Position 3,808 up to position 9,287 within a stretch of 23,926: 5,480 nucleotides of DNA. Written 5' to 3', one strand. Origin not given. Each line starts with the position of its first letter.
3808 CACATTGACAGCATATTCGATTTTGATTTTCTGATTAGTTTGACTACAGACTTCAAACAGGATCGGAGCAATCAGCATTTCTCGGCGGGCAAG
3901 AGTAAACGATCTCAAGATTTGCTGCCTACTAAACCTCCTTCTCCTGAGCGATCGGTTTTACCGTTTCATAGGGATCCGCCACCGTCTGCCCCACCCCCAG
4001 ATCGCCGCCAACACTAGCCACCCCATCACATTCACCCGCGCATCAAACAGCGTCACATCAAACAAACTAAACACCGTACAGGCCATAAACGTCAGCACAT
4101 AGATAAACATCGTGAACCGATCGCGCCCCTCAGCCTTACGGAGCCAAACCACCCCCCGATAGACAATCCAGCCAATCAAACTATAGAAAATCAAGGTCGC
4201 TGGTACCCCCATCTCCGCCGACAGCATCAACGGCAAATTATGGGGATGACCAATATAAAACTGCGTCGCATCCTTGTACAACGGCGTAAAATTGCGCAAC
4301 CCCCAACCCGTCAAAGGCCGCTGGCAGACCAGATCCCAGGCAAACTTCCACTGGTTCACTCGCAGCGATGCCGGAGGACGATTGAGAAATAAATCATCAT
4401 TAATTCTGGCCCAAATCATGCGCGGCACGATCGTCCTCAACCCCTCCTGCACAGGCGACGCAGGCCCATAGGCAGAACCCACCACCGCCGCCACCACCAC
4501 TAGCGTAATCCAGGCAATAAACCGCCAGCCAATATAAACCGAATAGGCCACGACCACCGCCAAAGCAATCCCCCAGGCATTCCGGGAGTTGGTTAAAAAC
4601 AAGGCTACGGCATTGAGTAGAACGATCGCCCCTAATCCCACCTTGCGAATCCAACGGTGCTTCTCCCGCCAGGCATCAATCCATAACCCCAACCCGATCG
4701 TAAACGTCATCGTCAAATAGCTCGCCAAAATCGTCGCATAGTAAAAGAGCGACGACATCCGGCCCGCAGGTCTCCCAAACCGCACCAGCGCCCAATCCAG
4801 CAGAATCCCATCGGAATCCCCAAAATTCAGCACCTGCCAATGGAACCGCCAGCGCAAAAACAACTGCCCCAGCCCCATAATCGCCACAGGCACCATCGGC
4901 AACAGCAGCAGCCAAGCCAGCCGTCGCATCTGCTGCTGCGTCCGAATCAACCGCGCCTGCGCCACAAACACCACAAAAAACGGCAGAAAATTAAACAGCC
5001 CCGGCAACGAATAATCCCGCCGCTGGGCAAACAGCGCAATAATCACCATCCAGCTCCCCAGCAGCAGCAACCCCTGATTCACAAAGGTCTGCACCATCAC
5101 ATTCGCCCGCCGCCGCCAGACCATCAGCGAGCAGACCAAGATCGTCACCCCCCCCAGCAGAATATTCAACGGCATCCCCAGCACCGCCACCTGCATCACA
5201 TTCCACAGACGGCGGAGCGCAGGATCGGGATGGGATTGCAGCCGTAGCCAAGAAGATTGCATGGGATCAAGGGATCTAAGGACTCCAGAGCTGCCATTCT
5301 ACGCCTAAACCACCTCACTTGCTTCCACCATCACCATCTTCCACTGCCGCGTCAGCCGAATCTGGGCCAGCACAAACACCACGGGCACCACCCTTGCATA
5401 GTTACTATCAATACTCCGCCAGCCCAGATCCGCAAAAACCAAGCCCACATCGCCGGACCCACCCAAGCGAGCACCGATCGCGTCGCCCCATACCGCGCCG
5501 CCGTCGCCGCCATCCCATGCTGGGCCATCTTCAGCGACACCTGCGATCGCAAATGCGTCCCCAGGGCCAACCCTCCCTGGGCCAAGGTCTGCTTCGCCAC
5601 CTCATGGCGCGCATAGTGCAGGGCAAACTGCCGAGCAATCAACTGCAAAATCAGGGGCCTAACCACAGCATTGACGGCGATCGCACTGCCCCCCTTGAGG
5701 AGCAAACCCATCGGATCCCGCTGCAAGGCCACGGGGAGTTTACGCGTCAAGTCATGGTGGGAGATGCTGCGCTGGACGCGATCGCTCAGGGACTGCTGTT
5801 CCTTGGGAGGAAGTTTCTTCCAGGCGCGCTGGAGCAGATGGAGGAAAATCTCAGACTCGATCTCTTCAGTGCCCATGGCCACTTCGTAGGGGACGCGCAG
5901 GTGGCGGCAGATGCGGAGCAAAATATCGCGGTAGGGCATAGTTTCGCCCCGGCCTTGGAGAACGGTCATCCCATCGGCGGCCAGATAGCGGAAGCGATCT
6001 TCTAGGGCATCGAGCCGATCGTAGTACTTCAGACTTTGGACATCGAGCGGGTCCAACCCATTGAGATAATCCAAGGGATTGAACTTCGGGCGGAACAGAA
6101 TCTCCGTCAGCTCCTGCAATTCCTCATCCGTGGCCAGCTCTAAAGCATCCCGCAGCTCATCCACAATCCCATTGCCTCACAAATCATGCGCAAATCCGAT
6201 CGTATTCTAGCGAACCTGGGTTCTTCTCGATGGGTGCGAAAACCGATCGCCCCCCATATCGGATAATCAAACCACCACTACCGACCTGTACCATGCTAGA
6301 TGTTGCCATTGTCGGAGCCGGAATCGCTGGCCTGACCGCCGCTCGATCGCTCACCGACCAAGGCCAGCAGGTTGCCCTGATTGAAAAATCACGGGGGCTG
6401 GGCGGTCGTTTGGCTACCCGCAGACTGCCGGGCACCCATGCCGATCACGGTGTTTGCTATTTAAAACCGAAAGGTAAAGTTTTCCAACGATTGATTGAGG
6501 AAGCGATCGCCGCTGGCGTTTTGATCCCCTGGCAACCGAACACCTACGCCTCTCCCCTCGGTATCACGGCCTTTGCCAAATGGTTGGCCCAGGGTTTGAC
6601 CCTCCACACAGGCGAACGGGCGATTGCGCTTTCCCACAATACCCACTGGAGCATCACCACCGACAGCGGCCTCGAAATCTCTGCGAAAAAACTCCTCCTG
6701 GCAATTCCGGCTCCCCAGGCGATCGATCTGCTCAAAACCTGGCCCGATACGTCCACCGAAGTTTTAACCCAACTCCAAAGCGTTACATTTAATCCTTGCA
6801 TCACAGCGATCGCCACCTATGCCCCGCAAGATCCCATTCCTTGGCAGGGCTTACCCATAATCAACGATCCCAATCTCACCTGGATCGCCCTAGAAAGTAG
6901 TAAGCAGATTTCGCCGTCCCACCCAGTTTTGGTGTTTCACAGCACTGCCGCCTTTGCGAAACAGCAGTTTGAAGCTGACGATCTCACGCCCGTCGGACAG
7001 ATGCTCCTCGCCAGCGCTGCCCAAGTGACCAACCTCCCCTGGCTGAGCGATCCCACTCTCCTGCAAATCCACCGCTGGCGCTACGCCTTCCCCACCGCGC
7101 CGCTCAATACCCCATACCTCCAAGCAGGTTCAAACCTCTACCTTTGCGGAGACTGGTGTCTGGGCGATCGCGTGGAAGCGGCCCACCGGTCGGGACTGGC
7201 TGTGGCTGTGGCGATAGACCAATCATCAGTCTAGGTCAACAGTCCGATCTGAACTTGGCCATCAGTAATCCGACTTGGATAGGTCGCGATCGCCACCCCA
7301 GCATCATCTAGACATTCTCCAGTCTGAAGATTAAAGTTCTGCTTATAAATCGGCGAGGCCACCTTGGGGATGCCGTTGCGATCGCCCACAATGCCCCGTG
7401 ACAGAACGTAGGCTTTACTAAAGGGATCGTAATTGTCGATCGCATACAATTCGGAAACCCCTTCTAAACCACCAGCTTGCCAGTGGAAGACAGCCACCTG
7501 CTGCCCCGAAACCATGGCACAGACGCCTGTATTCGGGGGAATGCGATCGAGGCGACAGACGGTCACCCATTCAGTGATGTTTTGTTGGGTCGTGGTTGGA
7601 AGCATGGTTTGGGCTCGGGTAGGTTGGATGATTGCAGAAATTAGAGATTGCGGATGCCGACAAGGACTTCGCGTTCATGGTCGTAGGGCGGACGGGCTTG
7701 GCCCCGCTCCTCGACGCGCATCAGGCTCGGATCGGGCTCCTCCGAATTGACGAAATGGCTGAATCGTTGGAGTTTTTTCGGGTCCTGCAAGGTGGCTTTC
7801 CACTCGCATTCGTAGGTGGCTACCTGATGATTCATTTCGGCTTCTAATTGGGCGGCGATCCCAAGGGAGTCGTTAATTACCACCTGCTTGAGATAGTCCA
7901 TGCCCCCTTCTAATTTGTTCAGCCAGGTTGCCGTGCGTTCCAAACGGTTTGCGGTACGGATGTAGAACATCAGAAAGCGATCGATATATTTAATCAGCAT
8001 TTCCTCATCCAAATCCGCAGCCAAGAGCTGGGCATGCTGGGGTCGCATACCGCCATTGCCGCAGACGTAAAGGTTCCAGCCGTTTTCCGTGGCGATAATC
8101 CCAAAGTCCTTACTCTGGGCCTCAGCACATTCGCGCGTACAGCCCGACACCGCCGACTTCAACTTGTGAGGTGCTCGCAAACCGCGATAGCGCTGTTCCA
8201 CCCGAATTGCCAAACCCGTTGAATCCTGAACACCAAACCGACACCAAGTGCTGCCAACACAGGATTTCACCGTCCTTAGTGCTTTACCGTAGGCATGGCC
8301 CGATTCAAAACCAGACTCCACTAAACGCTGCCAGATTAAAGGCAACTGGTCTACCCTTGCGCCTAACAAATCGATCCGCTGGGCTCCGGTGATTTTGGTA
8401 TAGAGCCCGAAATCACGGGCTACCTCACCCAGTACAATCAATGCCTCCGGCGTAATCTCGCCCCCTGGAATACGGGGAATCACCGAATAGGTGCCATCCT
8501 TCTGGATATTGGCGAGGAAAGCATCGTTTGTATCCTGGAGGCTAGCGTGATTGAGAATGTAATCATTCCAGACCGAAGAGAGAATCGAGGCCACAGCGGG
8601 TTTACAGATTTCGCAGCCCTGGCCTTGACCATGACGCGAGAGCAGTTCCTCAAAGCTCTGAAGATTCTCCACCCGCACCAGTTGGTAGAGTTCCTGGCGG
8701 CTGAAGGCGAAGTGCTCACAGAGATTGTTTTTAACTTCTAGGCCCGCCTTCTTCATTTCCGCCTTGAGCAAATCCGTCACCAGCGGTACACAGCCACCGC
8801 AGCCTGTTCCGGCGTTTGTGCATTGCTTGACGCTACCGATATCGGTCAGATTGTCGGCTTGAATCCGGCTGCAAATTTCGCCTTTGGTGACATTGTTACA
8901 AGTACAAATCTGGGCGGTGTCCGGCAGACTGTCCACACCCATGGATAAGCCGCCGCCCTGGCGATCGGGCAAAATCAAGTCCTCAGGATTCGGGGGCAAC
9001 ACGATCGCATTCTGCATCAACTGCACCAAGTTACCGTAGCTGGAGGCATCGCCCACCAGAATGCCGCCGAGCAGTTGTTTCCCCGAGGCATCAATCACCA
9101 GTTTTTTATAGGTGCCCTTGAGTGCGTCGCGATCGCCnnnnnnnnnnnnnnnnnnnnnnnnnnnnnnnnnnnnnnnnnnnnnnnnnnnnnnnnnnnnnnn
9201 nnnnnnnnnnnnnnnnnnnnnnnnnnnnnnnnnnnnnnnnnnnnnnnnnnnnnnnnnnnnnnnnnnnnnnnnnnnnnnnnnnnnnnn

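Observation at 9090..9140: nirB split by a single-base frame break next to a HIP1 site; NADH-type nirBD in a cyanobacterium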

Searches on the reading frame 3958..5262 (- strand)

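Call 10: search_protein_families(library=pfam, proteins=[window:3958-5262:-])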
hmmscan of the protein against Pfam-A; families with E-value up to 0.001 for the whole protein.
window:3958-5262:- (434 aa): 1 family
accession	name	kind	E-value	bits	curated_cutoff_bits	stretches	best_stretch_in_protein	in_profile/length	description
PF04932.20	Wzy_C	-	9.2e-19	68.1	31.7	1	213-360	2-149/149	O-Antigen ligase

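Call 11: search_protein_families(library=ncbifam, proteins=[window:3958-5262:-])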
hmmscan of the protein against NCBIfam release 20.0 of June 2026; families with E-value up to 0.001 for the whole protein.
window:3958-5262:- (434 aa): 1 family
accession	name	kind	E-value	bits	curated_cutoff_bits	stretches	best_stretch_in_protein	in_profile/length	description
TIGR00947.1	2A73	equivalog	9.9e-09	34.7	366.4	1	27-421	40-419/425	IctB family putative bicarbonate transporter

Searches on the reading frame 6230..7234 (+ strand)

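Call 10: search_protein_families(library=pfam, proteins=[window:6230-7234:+])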
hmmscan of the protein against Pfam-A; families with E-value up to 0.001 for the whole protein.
window:6230-7234:+ (334 aa): 9 families
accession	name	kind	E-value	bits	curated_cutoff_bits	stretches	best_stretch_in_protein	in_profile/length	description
PF01593.30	Amino_oxidase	-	2.4e-17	63.8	19.8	2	32-91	1-60/443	Flavin containing amine oxidoreductase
PF13450.12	NAD_binding_8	-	2.3e-14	53.8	21.9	1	27-90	1-66/68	NAD(P)-binding Rossmann-like domain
PF12831.13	FAD_oxidored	-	4.3e-10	39.9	27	1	24-150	1-135/416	FAD dependent oxidoreductase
PF01266.30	DAO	-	2.6e-09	37.5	27.9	1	24-59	1-36/353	FAD dependent oxidoreductase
PF00890.30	FAD_binding_2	-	1.2e-07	31.8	20.4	1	24-62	1-39/414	FAD binding domain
PF07992.20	Pyr_redox_2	-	1.8e-07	31.3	26.1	1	24-161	2-109/291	Pyridine nucleotide-disulphide oxidoreductase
PF01946.23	Thi4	-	2e-06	27.7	26.2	1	22-59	17-55/235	Thi4 family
PF03486.20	HI0933_like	-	1.1e-05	25.5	50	1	24-61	2-39/244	HI0933-like protein Rossmann domain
PF01494.25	FAD_binding_3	-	5e-05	23.1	22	1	23-55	2-34/349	FAD binding domain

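Call 11: search_protein_families(library=ncbifam, proteins=[window:6230-7234:+])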
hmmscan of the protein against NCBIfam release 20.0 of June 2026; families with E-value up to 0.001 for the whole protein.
window:6230-7234:+ (334 aa): 77 families (the best 25 are shown)
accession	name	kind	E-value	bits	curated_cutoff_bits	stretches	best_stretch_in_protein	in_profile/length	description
NF008841.0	PRK11883.1-1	equivalog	4.3e-12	45.7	517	1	24-75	5-59/453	protoporphyrinogen oxidase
TIGR03467.1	HpnE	equivalog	1.9e-11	43.9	283.05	1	25-69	1-45/430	hydroxysqualene dehydroxylase HpnE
TIGR00562.1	proto_IX_ox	equivalog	3.1e-10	39.2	97.85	1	23-88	3-71/470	protoporphyrinogen oxidase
NF005560.0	PRK07233.1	equivalog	8.9e-10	38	252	1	25-68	3-46/435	hypothetical protein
NF045637.1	carotdesatCrtDProt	equivalog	2.9e-08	32.7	580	1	25-91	1-66/485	1-hydroxycarotenoid 3,4-desaturase CrtD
NF045599.1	bili_reduct_long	exception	4.3e-08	31.9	750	1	23-67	382-426/641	bilirubin reductase, long form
NF040770.1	hetero_SS_HdrA2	exception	4.9e-08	31.6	1100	1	24-81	141-198/777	CoB-CoM heterodisulfide reductase HdrA2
TIGR03197.1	MnmC_Cterm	equivalog_domain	8.5e-08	31.7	174.2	1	24-58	1-35/400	FAD-dependent 5-carboxymethylaminomethyl-2-thiouridine(34) oxidoreductase MnmC1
TIGR02734.1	crtI_fam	subfamily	2.5e-07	29.8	238.1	1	26-75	2-51/504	phytoene desaturase family protein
NF002480.1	PRK01747.1-1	equivalog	3.7e-07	28.9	540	1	20-56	246-282/645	bifunctional tRNA (5-methylaminomethyl-2-thiouridine)(34)-methyltransferase MnmC2/FAD-dependent 5-carboxymethylaminomethyl-2-thiouridine(34)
NF058655.1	CrtID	equivalog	4.5e-07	29.1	640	1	25-87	1-62/478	bifunctional phytoene desaturase/3,4-desaturase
NF053556.1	prodigi_MAP_PigB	equivalog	5.6e-07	28.3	850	1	23-82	155-213/659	prodigiosin MAP biosynthesis oxidoreductase PigB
NF009410.0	PRK12771.1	subfamily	2e-06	26.7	516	1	23-61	139-177/566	NAD(P)-binding protein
TIGR02032.1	GG-red-SF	subfamily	2.1e-06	27.7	158.8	1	24-55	2-33/297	geranylgeranyl reductase family protein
NF041087.1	bile_acid_BaiCD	equivalog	2.5e-06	25.9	825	1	22-63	380-421/642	bile acid Fe-S flavoenzyme BaiCD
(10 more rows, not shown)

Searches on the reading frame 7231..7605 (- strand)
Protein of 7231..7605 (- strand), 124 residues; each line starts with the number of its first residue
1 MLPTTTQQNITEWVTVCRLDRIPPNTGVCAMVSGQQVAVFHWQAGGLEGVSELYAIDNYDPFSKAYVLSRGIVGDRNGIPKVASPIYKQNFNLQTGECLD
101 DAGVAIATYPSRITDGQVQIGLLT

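Call 10: search_protein_families(library=pfam, proteins=[window:7231-7605:-])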
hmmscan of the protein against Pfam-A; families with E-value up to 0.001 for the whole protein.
window:7231-7605:- (124 aa): 1 family
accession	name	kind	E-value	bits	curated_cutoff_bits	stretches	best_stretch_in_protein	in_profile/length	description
PF13806.12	Rieske_2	-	8.3e-39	132.2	27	1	12-120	1-103/104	Rieske-like [2Fe-2S] domain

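Call 11: search_protein_families(library=ncbifam, proteins=[window:7231-7605:-])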
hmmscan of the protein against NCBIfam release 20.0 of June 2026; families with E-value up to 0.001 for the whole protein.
window:7231-7605:- (124 aa): 6 families
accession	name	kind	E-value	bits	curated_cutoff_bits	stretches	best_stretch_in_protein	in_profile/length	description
NF007066.0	PRK09511.1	equivalog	1.1e-32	112.5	135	1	11-120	2-106/108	nitrite reductase small subunit NirD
TIGR02378.1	nirD_assim_sml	equivalog_domain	1.9e-31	108.3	74.65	1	12-121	1-104/105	nitrite reductase small subunit NirD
NF007422.0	PRK09965.1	equivalog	2.9e-07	30.5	113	1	14-122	4-100/106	bifunctional 3-phenylpropionate/cinnamic acid dioxygenase ferredoxin subunit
NF042948.2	3PPDioc_HcaC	equivalog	8.3e-06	26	150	1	14-121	4-101/105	3-phenylpropionate/cinnamic acid dioxygenase ferredoxin subunit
NF041683.1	ant_diox_AndAb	equivalog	1.6e-05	25.1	150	1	12-121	1-99/100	anthranilate 1,2-dioxygenase ferredoxin subunit AndAb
TIGR02377.1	MocE_fam_FeS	subfamily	1.9e-05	24.6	136.15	1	12-121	1-100/101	MocE family 2Fe-2S type ferredoxin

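Call 14: find_encoding_contigs(protein=window:7231-7605:-, flank=10000, max_places=10)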
Protein window:7231-7605:- (124 aa): 1 contig read that carries it; 1 place shown.
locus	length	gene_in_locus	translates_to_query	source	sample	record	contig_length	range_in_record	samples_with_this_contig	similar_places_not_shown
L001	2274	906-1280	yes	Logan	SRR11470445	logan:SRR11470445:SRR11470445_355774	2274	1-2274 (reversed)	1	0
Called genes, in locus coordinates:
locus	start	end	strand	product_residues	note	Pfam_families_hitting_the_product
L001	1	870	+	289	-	?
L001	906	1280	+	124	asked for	PF13806:Rieske_2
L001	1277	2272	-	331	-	?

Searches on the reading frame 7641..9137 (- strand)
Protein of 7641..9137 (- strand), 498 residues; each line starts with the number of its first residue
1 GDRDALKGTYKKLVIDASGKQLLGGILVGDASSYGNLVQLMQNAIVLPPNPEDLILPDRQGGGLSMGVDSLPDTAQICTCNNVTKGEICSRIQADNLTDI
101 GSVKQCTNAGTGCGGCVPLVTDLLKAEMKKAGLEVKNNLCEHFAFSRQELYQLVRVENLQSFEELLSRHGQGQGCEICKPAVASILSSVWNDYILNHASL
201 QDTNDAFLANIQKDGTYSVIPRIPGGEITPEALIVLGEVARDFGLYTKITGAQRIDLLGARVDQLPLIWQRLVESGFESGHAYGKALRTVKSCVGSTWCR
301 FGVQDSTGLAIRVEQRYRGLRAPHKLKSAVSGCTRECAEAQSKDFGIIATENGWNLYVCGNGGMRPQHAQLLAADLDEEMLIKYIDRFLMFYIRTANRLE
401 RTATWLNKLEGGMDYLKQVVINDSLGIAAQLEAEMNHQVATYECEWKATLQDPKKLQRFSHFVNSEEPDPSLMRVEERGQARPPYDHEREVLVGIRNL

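Call 10: search_protein_families(library=pfam, proteins=[window:7641-9137:-])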
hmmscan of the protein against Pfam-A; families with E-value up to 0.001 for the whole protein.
window:7641-9137:- (498 aa): 3 families
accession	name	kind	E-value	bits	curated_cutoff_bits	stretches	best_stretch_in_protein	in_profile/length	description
PF01077.27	NIR_SIR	-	6e-26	91.2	27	1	284-420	2-150/158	Nitrite and sulphite reductase 4Fe-4S domain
PF04324.20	Fer2_BFD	-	2.2e-20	73.2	26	2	77-125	2-49/50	BFD-like [2Fe-2S] binding domain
PF03460.22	NIR_SIR_ferr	-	9e-12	45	24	1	212-274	3-68/69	Nitrite/Sulfite reductase ferredoxin-like half domain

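Call 11: search_protein_families(library=ncbifam, proteins=[window:7641-9137:-])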
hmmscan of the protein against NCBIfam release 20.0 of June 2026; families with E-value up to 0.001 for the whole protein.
window:7641-9137:- (498 aa): 10 families
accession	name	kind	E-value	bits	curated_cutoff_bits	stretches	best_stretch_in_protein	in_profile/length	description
NF011565.0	PRK14989.1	subfamily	3.3e-235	783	883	1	5-492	351-840/847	nitrite reductase large subunit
TIGR02374.1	nitri_red_nirB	equivalog_domain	3.3e-193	644.3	578.35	1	4-453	345-794/794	nitrite reductase large subunit NirB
TIGR02912.1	sulfite_red_C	equivalog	1.9e-12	46.8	324.1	1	215-359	19-171/314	sulfite reductase subunit C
TIGR02064.1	dsrA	equivalog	7.9e-10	38.1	392.85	1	230-350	96-222/402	dissimilatory-type sulfite reductase subunit alpha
NF007125.0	PRK09566.1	equivalog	1e-09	37.4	594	1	288-351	392-456/513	ferredoxin--nitrite reductase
TIGR02000.1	NifU_proper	equivalog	5.4e-09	35.9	273.3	1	73-132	132-191/290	Fe-S cluster assembly protein NifU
TIGR02435.1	CobG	equivalog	2.5e-07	30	234.8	1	221-353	259-387/388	precorrin-3B synthase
NF007126.0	PRK09567.1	equivalog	1.3e-06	26.9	523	1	211-409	369-578/595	NirA family protein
TIGR02066.1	dsrB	equivalog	8.3e-05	21.7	341.5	0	246-349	60-167/341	dissimilatory-type sulfite reductase subunit beta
NF010029.0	PRK13504.1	equivalog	0.0004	18.8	457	0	234-408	381-560/575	NADPH-dependent assimilatory sulfite reductase hemoprotein subunit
